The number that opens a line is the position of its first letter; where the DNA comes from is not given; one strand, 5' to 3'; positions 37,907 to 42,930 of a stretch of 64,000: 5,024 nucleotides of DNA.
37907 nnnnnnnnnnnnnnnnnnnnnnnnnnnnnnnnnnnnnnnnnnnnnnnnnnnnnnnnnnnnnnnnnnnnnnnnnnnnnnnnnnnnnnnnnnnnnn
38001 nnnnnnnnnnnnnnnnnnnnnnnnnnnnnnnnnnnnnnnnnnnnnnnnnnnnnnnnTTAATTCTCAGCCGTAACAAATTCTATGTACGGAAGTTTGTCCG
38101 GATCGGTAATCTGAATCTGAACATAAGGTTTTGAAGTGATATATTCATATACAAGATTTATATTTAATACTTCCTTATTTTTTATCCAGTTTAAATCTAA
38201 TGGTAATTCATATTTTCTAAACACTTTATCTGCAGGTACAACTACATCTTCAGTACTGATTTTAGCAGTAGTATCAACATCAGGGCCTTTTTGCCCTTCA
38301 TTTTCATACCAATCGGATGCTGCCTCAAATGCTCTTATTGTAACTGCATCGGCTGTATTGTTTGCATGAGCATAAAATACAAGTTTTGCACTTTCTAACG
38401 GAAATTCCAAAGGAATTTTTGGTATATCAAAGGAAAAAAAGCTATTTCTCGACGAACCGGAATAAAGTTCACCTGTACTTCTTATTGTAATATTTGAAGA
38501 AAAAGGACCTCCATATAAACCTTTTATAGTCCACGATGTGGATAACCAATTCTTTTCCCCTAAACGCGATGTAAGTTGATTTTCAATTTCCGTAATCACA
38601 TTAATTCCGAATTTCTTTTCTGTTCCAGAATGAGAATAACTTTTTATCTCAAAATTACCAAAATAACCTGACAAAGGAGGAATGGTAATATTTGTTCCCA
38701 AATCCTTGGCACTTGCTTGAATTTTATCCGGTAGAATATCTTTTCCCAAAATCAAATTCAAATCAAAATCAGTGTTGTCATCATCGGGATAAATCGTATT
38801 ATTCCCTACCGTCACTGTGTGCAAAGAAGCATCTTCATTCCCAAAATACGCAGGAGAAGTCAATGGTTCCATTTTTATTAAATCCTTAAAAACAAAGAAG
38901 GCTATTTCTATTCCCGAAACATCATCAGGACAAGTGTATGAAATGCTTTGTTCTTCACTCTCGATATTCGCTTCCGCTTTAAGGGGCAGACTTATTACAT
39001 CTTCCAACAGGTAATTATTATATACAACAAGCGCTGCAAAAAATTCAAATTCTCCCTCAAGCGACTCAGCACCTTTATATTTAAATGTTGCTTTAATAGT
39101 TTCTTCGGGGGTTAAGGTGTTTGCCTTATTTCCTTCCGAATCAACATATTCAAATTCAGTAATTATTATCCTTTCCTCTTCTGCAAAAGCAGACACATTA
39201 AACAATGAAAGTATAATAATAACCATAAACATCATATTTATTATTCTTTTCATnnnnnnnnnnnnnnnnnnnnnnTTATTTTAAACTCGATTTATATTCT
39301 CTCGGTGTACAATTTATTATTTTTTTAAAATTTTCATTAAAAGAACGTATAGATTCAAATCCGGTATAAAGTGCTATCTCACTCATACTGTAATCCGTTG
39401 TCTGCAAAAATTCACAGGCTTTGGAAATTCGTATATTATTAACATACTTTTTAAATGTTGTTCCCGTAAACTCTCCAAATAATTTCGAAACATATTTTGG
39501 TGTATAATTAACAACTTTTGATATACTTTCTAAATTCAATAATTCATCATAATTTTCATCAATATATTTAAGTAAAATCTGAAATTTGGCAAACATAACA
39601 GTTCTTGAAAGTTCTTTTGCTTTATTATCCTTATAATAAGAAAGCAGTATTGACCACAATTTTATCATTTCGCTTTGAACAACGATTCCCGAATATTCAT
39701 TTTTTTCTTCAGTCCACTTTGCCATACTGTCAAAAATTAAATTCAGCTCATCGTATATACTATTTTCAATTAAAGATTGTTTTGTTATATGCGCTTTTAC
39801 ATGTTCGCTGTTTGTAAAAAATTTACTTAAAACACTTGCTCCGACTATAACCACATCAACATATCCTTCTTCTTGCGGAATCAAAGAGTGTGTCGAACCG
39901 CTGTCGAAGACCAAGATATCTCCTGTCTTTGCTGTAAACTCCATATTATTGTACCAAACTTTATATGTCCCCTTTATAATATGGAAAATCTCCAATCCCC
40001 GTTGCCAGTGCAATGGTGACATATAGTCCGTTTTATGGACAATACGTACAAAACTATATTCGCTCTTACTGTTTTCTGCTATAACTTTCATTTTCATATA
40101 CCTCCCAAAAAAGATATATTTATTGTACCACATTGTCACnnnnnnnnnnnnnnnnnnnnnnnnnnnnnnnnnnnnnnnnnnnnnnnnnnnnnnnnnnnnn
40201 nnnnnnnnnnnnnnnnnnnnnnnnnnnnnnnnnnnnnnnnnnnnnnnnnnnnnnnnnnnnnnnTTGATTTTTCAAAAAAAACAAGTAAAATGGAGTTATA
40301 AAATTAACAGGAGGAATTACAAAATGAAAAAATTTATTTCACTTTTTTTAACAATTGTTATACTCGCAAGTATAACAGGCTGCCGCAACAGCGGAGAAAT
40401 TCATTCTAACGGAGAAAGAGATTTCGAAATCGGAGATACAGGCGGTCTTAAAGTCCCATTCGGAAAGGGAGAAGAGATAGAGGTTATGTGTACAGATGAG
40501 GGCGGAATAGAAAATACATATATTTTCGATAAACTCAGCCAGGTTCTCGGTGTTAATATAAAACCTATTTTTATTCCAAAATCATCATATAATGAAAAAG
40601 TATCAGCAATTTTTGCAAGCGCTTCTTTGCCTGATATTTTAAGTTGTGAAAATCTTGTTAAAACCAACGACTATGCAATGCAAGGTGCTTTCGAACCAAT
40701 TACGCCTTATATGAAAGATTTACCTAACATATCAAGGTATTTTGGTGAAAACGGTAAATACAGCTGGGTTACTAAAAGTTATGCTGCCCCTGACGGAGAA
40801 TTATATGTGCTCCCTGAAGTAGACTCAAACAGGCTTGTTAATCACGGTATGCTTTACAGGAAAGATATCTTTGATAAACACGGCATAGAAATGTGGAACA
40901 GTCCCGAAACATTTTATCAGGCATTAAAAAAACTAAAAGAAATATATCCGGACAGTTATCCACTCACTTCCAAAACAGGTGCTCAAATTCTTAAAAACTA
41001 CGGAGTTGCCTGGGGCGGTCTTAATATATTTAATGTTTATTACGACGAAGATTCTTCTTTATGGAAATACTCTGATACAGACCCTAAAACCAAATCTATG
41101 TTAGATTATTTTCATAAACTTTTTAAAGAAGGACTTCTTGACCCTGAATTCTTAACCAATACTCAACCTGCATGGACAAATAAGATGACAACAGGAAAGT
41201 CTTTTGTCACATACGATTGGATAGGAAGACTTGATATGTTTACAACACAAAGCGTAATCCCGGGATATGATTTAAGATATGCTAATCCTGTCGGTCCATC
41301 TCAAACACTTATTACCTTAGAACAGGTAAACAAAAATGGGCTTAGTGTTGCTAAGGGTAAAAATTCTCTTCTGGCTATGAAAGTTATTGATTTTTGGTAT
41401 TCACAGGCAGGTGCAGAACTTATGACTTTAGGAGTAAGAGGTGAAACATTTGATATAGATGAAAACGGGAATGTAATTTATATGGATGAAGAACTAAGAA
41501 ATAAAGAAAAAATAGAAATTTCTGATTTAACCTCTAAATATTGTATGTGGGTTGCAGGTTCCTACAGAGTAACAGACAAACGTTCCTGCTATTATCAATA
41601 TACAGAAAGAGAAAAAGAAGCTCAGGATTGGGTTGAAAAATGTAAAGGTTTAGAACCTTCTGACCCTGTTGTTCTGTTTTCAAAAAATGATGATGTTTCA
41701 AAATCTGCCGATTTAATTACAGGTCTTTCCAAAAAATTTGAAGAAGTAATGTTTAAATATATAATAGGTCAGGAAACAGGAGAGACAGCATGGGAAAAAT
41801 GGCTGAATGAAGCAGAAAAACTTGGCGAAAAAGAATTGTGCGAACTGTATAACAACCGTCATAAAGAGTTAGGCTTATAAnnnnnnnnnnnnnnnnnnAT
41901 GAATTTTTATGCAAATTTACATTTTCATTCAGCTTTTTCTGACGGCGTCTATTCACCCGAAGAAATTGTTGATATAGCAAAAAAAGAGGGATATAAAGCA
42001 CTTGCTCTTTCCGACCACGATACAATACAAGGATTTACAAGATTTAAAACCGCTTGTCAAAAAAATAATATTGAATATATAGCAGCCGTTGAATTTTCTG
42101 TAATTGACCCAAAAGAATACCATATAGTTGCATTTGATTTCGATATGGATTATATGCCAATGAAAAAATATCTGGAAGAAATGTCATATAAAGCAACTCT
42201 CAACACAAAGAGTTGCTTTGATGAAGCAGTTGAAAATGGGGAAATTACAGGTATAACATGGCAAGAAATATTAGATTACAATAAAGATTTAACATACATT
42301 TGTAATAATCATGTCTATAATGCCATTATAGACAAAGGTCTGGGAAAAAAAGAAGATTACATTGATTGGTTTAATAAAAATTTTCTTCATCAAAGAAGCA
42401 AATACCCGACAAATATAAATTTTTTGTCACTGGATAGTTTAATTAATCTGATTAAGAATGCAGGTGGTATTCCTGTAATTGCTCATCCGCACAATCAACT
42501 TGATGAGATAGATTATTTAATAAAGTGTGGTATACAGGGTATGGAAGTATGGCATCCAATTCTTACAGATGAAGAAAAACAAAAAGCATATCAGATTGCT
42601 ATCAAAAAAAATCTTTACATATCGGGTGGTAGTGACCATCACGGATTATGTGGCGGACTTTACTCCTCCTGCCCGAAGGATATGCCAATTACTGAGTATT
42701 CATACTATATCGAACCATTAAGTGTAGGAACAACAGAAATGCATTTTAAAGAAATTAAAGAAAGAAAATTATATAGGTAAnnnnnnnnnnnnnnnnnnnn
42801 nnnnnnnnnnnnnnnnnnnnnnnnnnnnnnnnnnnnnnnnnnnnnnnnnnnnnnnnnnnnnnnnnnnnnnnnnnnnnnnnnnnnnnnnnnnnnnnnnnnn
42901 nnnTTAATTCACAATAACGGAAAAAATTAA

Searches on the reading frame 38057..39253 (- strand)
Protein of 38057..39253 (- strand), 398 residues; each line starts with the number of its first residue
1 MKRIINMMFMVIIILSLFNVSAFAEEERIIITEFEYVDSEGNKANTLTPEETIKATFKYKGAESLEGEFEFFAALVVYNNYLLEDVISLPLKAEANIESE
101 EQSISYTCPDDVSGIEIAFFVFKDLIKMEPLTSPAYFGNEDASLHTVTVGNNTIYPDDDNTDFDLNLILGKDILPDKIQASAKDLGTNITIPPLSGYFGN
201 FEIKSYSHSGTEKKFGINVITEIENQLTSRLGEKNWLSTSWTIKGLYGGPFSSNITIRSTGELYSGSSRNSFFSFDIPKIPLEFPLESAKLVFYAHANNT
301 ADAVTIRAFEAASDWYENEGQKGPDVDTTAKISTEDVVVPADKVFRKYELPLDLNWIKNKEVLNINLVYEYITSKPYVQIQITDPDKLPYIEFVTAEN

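Call 11: search_protein_families(library=pfam, proteins=[window:38057-39253:-], max_evalue=0.01)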
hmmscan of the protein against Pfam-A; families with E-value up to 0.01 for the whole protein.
window:38057-39253:- (398 aa): 1 family
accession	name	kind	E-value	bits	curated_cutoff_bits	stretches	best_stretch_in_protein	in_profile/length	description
PF24517.2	CBM96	-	7.2e-05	23.1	26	1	253-318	27-88/164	Carbohydrate-binding module family 96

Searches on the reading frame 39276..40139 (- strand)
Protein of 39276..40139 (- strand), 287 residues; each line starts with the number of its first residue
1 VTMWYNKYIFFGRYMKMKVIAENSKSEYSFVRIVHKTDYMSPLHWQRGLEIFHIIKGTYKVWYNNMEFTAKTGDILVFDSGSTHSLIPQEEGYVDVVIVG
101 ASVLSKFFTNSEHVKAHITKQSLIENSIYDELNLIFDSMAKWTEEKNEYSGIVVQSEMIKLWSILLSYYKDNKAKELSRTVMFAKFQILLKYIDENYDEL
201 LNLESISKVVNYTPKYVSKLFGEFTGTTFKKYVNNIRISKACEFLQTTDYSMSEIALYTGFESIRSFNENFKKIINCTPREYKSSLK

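Call 11: search_protein_families(library=pfam, proteins=[window:39276-40139:-], max_evalue=0.01)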
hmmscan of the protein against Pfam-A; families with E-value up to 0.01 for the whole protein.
window:39276-40139:- (287 aa): 4 families
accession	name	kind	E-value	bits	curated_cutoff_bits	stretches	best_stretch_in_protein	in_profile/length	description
PF12833.13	HTH_18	-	1.3e-20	73.9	33.6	1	207-283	2-78/80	Helix-turn-helix domain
PF00165.29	HTH_AraC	-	6e-10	39.5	26.6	1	245-282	1-40/42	Bacterial regulatory helix-turn-helix proteins, AraC family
PF07883.17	Cupin_2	-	2.1e-08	34.2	27.2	1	38-90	9-60/70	Cupin domain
PF02311.25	AraC_binding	-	1.2e-06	28.7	21.1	1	35-92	10-68/135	AraC-like ligand binding domain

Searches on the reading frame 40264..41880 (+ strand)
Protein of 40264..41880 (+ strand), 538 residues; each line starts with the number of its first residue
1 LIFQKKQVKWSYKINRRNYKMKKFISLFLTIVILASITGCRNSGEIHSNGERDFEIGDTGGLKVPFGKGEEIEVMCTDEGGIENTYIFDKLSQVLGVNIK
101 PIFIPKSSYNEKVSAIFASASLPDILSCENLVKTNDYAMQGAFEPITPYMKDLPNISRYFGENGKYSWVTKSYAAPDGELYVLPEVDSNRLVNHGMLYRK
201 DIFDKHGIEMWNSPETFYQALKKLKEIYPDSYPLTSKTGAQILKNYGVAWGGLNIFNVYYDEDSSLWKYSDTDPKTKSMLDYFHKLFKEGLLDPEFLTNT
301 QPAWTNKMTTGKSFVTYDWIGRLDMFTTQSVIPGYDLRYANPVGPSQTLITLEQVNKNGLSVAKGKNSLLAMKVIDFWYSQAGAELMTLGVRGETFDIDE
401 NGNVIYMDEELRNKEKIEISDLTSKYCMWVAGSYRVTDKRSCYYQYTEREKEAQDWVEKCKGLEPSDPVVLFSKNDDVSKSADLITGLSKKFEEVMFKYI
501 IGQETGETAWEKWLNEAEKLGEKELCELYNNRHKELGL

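Call 11: search_protein_families(library=pfam, proteins=[window:40264-41880:+], max_evalue=0.01)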
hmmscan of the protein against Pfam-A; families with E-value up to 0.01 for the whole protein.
window:40264-41880:+ (538 aa): 2 families
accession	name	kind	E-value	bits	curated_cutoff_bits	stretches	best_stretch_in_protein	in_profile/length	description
PF01547.30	SBP_bac_1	-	2e-10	41.6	26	1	96-384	23-306/307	Bacterial extracellular solute-binding protein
PF13416.11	SBP_bac_8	-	4.8e-07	30.3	27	1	99-383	14-248/279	Bacterial extracellular solute-binding protein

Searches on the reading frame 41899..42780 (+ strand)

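Call 11: search_protein_families(library=pfam, proteins=[window:41899-42780:+], max_evalue=0.01)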
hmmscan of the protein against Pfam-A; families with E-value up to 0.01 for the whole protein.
window:41899-42780:+ (293 aa): 1 family
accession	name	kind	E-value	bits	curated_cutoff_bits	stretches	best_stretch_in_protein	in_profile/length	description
PF02811.25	PHP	-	1.8e-15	58.1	26.4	1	7-100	2-96/164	PHP domain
